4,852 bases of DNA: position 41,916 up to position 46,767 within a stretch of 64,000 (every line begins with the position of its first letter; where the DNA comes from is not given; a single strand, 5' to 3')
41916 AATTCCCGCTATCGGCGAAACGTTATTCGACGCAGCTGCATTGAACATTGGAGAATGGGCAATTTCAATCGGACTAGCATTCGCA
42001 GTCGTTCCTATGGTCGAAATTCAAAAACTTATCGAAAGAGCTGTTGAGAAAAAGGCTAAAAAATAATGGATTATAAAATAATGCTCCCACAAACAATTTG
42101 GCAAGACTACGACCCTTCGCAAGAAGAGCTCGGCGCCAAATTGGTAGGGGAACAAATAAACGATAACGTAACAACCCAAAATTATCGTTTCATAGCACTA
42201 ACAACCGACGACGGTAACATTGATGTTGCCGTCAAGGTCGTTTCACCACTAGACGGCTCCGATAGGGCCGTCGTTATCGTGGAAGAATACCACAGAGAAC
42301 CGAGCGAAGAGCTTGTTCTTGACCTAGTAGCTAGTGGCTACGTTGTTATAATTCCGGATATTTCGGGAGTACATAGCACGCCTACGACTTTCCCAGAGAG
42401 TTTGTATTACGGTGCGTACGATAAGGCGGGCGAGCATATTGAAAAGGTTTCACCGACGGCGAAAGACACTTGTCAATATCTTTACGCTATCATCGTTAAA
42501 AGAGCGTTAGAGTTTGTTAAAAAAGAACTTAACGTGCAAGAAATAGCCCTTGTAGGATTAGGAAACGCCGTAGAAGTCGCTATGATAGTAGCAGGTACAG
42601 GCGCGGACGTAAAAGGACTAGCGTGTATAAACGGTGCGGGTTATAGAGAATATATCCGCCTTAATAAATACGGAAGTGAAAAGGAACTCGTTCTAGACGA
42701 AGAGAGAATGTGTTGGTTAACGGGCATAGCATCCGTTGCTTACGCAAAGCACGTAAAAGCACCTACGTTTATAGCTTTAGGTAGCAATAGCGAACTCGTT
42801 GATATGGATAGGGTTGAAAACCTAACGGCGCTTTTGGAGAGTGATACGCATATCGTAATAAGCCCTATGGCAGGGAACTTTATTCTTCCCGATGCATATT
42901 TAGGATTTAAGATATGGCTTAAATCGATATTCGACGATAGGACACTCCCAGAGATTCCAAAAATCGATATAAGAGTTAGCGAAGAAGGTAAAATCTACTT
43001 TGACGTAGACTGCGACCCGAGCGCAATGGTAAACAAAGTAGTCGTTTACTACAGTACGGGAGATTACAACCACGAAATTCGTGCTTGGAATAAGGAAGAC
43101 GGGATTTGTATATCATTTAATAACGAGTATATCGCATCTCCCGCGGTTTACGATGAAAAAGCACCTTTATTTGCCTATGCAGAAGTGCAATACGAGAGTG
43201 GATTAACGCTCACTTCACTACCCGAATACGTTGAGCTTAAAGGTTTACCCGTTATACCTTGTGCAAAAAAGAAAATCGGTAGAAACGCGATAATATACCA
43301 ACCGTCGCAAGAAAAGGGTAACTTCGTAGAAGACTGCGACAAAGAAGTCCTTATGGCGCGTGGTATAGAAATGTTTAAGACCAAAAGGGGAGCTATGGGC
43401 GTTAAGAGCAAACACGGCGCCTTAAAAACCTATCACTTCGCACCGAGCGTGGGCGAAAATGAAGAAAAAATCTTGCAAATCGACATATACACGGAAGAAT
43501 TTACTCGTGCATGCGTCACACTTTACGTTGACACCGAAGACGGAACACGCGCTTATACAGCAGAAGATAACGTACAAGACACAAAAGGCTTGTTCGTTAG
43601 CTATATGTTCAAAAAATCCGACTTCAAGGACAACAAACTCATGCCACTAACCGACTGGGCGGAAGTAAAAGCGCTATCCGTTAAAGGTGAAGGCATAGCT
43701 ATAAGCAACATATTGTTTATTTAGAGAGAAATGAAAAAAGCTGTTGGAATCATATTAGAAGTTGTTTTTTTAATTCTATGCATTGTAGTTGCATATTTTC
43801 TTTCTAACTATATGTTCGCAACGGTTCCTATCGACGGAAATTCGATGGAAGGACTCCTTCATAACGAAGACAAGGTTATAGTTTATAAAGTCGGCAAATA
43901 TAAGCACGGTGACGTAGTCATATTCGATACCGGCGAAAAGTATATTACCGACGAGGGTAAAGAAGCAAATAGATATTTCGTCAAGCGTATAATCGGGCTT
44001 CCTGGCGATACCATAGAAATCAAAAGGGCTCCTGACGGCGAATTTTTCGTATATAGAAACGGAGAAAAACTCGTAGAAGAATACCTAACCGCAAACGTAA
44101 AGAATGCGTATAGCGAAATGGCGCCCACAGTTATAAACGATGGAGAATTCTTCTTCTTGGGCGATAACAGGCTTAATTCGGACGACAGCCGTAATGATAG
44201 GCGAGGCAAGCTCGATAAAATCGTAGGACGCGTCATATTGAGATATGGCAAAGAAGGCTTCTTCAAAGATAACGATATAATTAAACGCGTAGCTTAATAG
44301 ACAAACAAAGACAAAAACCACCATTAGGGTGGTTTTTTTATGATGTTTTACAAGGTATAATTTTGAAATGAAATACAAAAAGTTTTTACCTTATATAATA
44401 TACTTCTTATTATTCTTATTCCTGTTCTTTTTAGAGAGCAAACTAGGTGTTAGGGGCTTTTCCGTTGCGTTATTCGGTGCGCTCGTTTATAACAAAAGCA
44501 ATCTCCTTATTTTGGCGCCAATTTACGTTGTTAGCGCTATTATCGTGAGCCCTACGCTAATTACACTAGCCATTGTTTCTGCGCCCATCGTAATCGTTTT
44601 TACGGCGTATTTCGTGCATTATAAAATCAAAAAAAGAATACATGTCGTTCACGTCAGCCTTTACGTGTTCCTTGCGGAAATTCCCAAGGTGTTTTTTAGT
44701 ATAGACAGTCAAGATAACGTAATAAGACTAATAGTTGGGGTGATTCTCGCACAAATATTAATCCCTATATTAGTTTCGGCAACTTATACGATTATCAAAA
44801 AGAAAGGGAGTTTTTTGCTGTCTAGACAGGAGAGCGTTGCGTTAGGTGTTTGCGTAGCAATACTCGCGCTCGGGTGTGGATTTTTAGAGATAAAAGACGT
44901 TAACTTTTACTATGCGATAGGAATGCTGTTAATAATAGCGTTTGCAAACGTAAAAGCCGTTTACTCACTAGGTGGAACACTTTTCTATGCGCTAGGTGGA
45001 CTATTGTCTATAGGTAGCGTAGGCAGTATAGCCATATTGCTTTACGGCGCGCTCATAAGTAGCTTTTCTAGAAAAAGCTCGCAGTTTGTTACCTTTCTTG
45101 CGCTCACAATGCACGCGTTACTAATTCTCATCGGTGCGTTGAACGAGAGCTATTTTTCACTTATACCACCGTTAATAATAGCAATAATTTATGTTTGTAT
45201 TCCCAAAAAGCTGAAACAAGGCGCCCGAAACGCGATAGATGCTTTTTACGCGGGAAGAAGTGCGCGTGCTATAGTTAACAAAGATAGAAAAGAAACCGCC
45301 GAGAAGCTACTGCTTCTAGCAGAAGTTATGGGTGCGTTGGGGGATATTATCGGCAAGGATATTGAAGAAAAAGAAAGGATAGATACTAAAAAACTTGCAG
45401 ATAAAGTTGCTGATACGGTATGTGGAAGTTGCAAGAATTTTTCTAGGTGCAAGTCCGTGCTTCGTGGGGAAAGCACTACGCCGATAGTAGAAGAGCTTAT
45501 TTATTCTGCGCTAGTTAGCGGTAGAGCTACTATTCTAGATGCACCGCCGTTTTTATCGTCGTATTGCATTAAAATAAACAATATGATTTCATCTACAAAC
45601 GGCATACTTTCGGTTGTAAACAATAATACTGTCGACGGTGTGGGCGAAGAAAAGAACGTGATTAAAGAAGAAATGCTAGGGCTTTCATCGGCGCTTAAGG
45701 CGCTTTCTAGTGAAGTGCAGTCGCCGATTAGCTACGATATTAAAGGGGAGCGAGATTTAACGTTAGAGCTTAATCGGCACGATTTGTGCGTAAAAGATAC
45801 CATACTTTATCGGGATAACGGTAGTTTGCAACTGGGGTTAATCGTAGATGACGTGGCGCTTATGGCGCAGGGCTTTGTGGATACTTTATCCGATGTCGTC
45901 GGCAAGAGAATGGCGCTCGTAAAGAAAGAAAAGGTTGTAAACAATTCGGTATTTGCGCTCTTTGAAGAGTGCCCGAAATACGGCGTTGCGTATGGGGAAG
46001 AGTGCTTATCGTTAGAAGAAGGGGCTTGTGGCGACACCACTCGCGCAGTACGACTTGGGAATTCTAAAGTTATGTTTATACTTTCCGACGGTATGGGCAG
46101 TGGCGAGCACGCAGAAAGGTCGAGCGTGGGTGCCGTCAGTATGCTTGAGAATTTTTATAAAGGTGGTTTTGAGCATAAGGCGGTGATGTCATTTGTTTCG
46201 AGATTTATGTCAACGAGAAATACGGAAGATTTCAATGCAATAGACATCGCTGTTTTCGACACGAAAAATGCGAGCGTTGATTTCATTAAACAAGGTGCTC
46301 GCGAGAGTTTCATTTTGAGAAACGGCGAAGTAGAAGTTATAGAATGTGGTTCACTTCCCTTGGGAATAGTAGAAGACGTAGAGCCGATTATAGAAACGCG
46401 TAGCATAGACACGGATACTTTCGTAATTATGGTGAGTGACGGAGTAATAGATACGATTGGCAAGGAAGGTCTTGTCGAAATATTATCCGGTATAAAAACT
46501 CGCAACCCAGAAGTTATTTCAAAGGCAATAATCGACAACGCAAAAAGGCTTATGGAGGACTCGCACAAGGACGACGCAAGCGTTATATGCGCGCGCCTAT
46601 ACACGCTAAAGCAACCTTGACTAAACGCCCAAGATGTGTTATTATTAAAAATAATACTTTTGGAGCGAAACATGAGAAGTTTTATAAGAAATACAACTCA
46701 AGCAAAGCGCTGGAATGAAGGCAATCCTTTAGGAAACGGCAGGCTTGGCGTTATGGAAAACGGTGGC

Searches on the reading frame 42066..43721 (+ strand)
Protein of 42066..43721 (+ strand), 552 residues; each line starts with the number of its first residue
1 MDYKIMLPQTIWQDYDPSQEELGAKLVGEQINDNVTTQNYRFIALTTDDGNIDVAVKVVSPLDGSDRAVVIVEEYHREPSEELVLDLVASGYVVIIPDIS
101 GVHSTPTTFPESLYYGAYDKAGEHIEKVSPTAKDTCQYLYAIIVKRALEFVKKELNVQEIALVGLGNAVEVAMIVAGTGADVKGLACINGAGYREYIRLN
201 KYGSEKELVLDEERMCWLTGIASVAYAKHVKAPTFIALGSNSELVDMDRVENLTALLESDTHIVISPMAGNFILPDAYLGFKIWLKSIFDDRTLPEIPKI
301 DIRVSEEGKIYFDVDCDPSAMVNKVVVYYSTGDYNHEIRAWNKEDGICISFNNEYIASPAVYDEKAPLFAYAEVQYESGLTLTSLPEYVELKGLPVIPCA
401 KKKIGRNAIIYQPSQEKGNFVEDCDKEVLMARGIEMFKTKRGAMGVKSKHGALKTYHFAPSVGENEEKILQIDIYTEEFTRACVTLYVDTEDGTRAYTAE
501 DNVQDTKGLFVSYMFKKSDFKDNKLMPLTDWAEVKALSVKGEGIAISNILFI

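Call 9: search_protein_families(library=pfam, proteins=[window:42066-43721:+], max_evalue=0.01)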
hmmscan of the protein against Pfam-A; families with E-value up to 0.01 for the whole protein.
window:42066-43721:+ (552 aa): 1 family
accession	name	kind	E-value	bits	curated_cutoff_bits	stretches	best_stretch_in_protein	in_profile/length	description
PF01738.24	DLH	-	0.0029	17.7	21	1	65-257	12-169/217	Dienelactone hydrolase family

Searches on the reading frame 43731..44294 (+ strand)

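Call 9: search_protein_families(library=pfam, proteins=[window:43731-44294:+], max_evalue=0.01)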
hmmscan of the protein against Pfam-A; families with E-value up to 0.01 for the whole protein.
window:43731-44294:+ (188 aa): 2 families
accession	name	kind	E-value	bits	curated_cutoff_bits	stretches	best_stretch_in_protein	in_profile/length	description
PF10502.14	Peptidase_S26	-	1e-30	107.4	22.9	1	12-172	6-167/168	Signal peptidase, peptidase S26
PF00717.28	Peptidase_S24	-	5.9e-05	23.2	23.3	1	32-70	38-76/116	Peptidase S24-like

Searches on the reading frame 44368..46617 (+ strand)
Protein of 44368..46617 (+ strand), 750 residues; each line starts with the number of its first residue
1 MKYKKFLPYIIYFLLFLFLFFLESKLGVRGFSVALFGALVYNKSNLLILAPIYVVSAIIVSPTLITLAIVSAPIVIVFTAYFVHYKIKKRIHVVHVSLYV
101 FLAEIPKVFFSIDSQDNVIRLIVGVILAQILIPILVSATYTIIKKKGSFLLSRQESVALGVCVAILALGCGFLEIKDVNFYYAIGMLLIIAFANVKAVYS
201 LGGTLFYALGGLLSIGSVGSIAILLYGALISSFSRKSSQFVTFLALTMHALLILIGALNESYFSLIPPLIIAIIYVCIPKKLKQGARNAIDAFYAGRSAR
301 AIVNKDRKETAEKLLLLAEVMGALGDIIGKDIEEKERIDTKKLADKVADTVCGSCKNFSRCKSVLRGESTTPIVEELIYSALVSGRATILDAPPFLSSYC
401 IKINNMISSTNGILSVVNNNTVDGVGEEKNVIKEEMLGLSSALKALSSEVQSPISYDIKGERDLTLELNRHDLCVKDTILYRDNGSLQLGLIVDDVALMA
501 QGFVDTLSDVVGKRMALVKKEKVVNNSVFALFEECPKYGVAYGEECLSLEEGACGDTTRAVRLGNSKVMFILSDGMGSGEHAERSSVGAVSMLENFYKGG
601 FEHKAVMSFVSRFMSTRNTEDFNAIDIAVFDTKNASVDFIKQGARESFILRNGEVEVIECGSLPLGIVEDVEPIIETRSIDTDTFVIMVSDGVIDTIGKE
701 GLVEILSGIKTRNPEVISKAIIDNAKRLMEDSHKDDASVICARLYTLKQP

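Call 9: search_protein_families(library=pfam, proteins=[window:44368-46617:+], max_evalue=0.01)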
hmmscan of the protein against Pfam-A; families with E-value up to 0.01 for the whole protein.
window:44368-46617:+ (750 aa): 2 families
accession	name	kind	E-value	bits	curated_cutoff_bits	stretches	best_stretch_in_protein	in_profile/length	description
PF07228.17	SpoIIE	-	3.2e-22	79.8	25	1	566-744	3-191/192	Stage II sporulation protein E (SpoIIE)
PF19732.4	SpoIIE_N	-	1.9e-15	56.9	27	1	28-516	60-565/605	Stage II sporulation protein E N-terminal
